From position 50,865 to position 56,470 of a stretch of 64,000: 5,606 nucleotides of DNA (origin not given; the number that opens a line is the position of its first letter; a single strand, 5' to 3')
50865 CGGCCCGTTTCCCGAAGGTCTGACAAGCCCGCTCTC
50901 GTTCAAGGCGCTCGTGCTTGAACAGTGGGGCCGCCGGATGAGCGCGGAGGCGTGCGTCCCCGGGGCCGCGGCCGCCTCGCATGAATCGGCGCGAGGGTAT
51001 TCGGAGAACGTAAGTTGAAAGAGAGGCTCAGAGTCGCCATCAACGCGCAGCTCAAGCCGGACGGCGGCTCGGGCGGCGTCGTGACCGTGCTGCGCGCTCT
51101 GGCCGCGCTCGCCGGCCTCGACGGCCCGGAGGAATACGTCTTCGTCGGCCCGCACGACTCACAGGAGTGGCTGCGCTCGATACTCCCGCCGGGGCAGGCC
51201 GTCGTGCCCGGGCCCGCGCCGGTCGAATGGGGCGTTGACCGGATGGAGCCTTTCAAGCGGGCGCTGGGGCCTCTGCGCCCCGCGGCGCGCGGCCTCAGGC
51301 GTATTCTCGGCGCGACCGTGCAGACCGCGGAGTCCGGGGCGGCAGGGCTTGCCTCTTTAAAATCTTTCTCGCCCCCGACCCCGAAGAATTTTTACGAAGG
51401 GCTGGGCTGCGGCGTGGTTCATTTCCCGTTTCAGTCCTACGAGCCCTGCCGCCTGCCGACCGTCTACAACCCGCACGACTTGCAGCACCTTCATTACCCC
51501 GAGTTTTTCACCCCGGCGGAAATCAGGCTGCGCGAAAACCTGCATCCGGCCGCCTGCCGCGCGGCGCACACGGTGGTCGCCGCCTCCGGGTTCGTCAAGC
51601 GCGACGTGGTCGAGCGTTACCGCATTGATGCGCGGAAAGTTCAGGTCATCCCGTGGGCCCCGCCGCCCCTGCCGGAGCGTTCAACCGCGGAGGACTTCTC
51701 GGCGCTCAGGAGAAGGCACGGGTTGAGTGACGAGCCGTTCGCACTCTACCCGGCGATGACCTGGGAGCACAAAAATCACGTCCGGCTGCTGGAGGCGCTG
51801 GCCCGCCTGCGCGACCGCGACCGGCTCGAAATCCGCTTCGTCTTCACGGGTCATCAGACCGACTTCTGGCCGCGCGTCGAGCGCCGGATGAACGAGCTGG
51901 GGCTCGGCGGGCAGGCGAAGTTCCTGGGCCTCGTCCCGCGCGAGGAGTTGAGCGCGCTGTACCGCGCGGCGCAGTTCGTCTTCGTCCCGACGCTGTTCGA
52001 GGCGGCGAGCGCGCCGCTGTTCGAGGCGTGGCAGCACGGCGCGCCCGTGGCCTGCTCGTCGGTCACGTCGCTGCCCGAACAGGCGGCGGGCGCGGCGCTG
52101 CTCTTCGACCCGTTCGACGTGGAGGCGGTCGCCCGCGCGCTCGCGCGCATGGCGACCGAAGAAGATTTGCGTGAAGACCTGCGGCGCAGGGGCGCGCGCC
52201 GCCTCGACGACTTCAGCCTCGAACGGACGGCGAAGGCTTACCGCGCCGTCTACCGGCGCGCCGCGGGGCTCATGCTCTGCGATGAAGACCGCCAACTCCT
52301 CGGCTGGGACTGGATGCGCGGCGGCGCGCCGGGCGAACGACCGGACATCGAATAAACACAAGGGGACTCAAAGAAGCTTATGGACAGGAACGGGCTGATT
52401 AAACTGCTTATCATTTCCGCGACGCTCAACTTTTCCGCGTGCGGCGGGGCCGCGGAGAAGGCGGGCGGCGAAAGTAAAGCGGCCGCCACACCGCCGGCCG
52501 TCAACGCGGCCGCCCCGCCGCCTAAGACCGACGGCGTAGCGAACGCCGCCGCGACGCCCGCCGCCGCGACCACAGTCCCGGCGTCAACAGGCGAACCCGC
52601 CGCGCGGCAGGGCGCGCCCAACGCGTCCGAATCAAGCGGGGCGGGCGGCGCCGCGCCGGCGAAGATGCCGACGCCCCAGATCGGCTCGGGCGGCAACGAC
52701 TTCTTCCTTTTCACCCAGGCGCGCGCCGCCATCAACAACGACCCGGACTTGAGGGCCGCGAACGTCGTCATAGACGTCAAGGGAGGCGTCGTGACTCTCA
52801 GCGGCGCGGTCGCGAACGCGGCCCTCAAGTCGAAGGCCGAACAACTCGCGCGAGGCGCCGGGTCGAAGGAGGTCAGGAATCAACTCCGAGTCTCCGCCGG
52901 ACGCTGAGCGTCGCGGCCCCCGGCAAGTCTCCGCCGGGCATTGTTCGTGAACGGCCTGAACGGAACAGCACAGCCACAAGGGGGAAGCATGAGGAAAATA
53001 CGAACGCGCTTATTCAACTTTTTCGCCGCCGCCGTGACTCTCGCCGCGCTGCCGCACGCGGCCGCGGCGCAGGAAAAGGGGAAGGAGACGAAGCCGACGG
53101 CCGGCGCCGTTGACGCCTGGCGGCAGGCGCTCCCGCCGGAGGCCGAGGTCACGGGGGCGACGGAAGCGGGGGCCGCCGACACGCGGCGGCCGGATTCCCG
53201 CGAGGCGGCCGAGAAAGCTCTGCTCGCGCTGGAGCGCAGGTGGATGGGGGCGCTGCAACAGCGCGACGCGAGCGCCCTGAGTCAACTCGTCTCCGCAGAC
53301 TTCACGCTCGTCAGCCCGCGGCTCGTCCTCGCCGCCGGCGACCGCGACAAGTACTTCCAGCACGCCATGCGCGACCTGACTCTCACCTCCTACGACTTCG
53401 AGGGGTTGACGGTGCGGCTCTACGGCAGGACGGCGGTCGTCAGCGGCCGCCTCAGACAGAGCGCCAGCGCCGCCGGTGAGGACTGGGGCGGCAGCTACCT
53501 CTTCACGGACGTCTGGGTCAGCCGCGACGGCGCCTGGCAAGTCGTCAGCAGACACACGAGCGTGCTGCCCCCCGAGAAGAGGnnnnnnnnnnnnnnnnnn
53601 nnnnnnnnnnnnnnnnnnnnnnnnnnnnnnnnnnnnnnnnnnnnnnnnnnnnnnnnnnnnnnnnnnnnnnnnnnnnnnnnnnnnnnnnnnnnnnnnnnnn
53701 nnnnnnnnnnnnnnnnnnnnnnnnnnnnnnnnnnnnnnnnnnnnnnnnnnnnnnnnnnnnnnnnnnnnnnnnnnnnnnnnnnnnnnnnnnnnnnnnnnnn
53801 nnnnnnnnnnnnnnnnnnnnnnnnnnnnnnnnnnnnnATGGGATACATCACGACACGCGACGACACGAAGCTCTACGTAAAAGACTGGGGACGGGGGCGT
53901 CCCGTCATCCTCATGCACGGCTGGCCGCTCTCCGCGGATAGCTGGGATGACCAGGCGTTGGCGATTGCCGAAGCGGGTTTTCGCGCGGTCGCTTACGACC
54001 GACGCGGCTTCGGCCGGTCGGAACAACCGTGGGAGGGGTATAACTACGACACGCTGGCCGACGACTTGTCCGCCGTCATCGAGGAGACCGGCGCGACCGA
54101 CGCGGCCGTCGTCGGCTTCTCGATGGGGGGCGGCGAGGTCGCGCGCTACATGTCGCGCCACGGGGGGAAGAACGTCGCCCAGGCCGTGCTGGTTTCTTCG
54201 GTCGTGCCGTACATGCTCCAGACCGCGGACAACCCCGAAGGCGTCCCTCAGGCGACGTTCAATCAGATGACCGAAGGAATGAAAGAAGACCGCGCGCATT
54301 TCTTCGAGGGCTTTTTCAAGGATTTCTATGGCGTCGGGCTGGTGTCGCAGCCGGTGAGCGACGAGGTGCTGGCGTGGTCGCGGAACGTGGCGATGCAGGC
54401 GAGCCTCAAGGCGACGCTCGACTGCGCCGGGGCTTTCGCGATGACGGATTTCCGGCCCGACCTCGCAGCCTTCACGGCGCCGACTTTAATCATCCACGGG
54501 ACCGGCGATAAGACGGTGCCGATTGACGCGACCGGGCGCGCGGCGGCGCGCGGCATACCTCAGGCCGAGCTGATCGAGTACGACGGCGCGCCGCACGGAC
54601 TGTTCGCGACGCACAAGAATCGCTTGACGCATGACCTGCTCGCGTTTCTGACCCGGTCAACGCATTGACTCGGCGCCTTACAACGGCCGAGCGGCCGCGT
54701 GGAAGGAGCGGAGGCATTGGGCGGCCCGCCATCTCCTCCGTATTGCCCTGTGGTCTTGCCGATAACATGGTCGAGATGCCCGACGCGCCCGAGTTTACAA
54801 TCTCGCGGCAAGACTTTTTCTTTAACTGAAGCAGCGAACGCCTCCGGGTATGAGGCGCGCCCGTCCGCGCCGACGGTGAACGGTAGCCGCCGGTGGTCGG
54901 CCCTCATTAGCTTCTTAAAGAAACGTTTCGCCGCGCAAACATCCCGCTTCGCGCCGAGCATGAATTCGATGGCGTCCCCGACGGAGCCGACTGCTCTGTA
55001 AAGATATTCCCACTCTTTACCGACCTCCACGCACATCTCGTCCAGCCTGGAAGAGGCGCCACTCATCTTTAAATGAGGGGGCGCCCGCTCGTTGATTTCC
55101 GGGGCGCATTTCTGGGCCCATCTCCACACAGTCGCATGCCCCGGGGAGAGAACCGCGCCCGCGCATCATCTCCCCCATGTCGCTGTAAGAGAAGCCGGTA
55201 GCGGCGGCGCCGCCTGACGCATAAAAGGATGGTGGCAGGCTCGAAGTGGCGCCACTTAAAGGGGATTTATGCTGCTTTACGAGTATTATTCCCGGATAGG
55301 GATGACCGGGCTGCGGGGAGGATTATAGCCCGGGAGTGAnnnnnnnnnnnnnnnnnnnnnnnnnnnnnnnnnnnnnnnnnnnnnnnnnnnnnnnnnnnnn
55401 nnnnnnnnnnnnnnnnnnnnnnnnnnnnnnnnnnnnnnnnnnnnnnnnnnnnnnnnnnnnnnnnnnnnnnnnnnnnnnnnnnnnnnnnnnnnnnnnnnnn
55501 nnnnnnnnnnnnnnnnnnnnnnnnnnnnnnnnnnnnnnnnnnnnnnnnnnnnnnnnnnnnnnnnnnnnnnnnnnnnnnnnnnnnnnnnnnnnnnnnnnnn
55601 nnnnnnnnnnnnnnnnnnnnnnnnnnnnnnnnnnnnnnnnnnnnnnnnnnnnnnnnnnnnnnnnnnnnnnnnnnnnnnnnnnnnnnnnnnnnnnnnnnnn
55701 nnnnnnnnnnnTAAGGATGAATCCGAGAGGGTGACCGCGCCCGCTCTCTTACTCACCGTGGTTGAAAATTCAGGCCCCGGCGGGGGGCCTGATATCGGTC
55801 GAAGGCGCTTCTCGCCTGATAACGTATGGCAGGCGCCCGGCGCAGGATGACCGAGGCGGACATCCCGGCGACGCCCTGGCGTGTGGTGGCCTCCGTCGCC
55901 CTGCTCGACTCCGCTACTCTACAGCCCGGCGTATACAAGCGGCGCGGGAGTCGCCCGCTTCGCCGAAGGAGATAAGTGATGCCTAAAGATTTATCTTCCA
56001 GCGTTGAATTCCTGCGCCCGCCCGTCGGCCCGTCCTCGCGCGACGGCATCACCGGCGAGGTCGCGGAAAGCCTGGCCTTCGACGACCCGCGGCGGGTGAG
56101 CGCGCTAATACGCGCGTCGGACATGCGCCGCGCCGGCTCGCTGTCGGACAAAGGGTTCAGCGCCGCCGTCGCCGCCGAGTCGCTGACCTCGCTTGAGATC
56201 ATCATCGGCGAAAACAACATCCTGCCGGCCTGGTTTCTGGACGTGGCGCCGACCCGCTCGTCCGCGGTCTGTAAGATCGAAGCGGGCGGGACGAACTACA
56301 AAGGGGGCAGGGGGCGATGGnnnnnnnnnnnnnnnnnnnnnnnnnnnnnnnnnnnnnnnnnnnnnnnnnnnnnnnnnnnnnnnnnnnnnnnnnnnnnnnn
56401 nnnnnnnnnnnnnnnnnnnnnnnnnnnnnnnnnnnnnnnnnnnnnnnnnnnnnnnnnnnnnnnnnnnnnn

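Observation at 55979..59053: One 1,024-aa polypeptide combining a serine protease with two unrelated nuclease folds (EEP + beta-beta-alpha-Me)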

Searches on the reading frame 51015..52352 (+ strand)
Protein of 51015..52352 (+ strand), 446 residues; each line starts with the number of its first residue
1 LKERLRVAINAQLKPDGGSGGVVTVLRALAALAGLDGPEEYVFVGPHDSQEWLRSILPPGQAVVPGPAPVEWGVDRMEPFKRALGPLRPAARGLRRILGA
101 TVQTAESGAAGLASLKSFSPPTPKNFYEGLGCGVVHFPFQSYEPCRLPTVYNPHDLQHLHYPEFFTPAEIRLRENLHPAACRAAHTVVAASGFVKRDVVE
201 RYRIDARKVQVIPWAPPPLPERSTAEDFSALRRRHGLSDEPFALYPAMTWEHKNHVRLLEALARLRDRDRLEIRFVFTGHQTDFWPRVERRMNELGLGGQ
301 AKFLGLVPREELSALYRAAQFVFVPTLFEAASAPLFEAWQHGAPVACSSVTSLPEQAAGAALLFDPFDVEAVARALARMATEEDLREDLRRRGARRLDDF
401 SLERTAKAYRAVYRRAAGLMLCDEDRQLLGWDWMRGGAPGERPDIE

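Call 10: search_protein_families(library=pfam, proteins=[window:51015-52352:+], max_evalue=0.01)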
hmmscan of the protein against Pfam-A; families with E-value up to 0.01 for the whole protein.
window:51015-52352:+ (446 aa): 4 families
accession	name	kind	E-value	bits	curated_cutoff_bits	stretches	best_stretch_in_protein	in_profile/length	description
PF00534.26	Glycos_transf_1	-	3.2e-21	76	26.4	1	230-395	4-171/172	Glycosyl transferases group 1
PF13692.12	Glyco_trans_1_4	-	3.6e-18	66.6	27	1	248-380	10-140/142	Glycosyl transferases group 1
PF13439.12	Glyco_transf_4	-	1.3e-09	38.8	28.5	1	145-213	95-163/170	Glycosyltransferase Family 4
PF13524.12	Glyco_trans_1_2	-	8.7e-08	32.7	25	1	257-407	4-140/144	Glycosyl transferase-like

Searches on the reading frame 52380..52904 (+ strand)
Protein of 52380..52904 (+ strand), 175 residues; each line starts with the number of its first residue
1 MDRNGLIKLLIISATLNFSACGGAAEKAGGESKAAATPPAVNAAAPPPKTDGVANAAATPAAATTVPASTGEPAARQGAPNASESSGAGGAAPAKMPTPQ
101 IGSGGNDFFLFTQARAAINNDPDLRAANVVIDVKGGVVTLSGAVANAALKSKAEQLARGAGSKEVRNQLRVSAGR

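Call 10: search_protein_families(library=pfam, proteins=[window:52380-52904:+], max_evalue=0.01)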
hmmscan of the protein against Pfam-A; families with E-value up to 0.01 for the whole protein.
window:52380-52904:+ (175 aa): 1 family
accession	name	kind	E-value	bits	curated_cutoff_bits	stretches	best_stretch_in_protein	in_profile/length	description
PF04972.22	BON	-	1.9e-14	54.1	27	1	113-172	8-68/69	BON domain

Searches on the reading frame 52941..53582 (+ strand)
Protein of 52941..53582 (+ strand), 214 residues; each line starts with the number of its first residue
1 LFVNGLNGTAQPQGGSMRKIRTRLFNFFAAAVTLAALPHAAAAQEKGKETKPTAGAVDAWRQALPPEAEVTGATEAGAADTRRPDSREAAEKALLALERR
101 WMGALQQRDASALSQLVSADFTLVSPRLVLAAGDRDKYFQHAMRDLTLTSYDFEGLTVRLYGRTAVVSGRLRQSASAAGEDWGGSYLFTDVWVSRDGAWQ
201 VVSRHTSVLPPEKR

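Call 10: search_protein_families(library=pfam, proteins=[window:52941-53582:+], max_evalue=0.01)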
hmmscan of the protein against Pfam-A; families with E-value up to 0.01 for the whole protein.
window:52941-53582:+ (214 aa): 5 families
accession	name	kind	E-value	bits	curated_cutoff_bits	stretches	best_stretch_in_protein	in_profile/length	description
PF14534.12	DUF4440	-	1.3e-15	58.2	25.2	1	94-201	1-107/107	Domain of unknown function (DUF4440)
PF13474.12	SnoaL_3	-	1.4e-08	35.5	22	1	97-209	4-119/121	SnoaL-like domain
PF08332.16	CaMKII_AD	-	5.7e-05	23.7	22.1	1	93-209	4-127/128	Calcium/calmodulin dependent protein kinase II association domain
PF12680.13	SnoaL_2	-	0.00061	20.8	27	1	99-199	2-99/102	SnoaL-like domain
PF13577.12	SnoaL_4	-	0.0067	16.9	24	0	90-205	5-126/126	SnoaL-like domain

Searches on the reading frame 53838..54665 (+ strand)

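Call 10: search_protein_families(library=pfam, proteins=[window:53838-54665:+], max_evalue=0.01)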
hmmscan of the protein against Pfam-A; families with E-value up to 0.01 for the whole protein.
window:53838-54665:+ (276 aa): 8 families
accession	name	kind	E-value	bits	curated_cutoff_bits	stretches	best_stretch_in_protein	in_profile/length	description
PF00561.26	Abhydrolase_1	-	7e-33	114.7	25.8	1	22-259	2-244/245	alpha/beta hydrolase fold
PF12146.15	Hydrolase_4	-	1.2e-21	77.5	27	1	23-256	7-235/239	Serine aminopeptidase, S33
PF12697.13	Abhydrolase_6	-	2.7e-21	77.7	26.3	1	23-257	1-208/217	Alpha/beta hydrolase family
PF00326.27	Peptidase_S9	-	0.0005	20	22.6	1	212-273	143-208/213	Prolyl oligopeptidase family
PF08386.16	Abhydrolase_4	-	0.0021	18.6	21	1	194-265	13-85/103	TAP-like protein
PF12740.14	PETase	-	0.003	17.4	28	0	60-104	99-142/263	PET hydrolase-like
PF03959.19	FSH1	-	0.0035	17.5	21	0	56-109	70-123/211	Serine hydrolase (FSH1)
PF05728.18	UPF0227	-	0.0089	16.4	21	0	72-211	44-181/187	Uncharacterised protein family (UPF0227)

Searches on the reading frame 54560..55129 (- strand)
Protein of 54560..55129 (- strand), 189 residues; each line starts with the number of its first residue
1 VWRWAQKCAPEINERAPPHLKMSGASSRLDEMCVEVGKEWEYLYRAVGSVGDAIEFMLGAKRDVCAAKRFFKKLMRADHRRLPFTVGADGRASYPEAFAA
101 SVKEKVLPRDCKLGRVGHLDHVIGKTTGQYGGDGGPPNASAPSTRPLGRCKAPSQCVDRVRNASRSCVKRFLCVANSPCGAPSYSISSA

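Call 11: search_protein_families(library=pfam, proteins=[window:54560-55129:-], max_evalue=0.01)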
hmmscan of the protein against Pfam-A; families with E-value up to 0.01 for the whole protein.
window:54560-55129:- (189 aa): 1 family
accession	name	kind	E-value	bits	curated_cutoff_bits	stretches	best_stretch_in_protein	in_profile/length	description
PF13610.12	DDE_Tnp_IS240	-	1.3e-17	64.7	27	1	26-111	3-87/139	DDE domain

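Call 57: search_protein_families(library=padloc, proteins=[window:54560-55129:-], max_evalue=0.01)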
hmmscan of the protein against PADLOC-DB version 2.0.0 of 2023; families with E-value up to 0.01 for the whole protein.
window:54560-55129:- (189 aa): 0 families

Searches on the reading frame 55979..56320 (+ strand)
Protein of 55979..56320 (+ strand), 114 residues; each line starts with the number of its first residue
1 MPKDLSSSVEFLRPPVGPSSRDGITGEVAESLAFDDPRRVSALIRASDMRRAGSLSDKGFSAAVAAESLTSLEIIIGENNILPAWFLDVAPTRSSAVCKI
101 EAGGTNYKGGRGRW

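Call 35: search_protein_families(library=pfam, proteins=[window:55979-56320:+], max_evalue=10)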
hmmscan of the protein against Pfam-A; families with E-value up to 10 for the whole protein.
seq(114 aa): 0 families
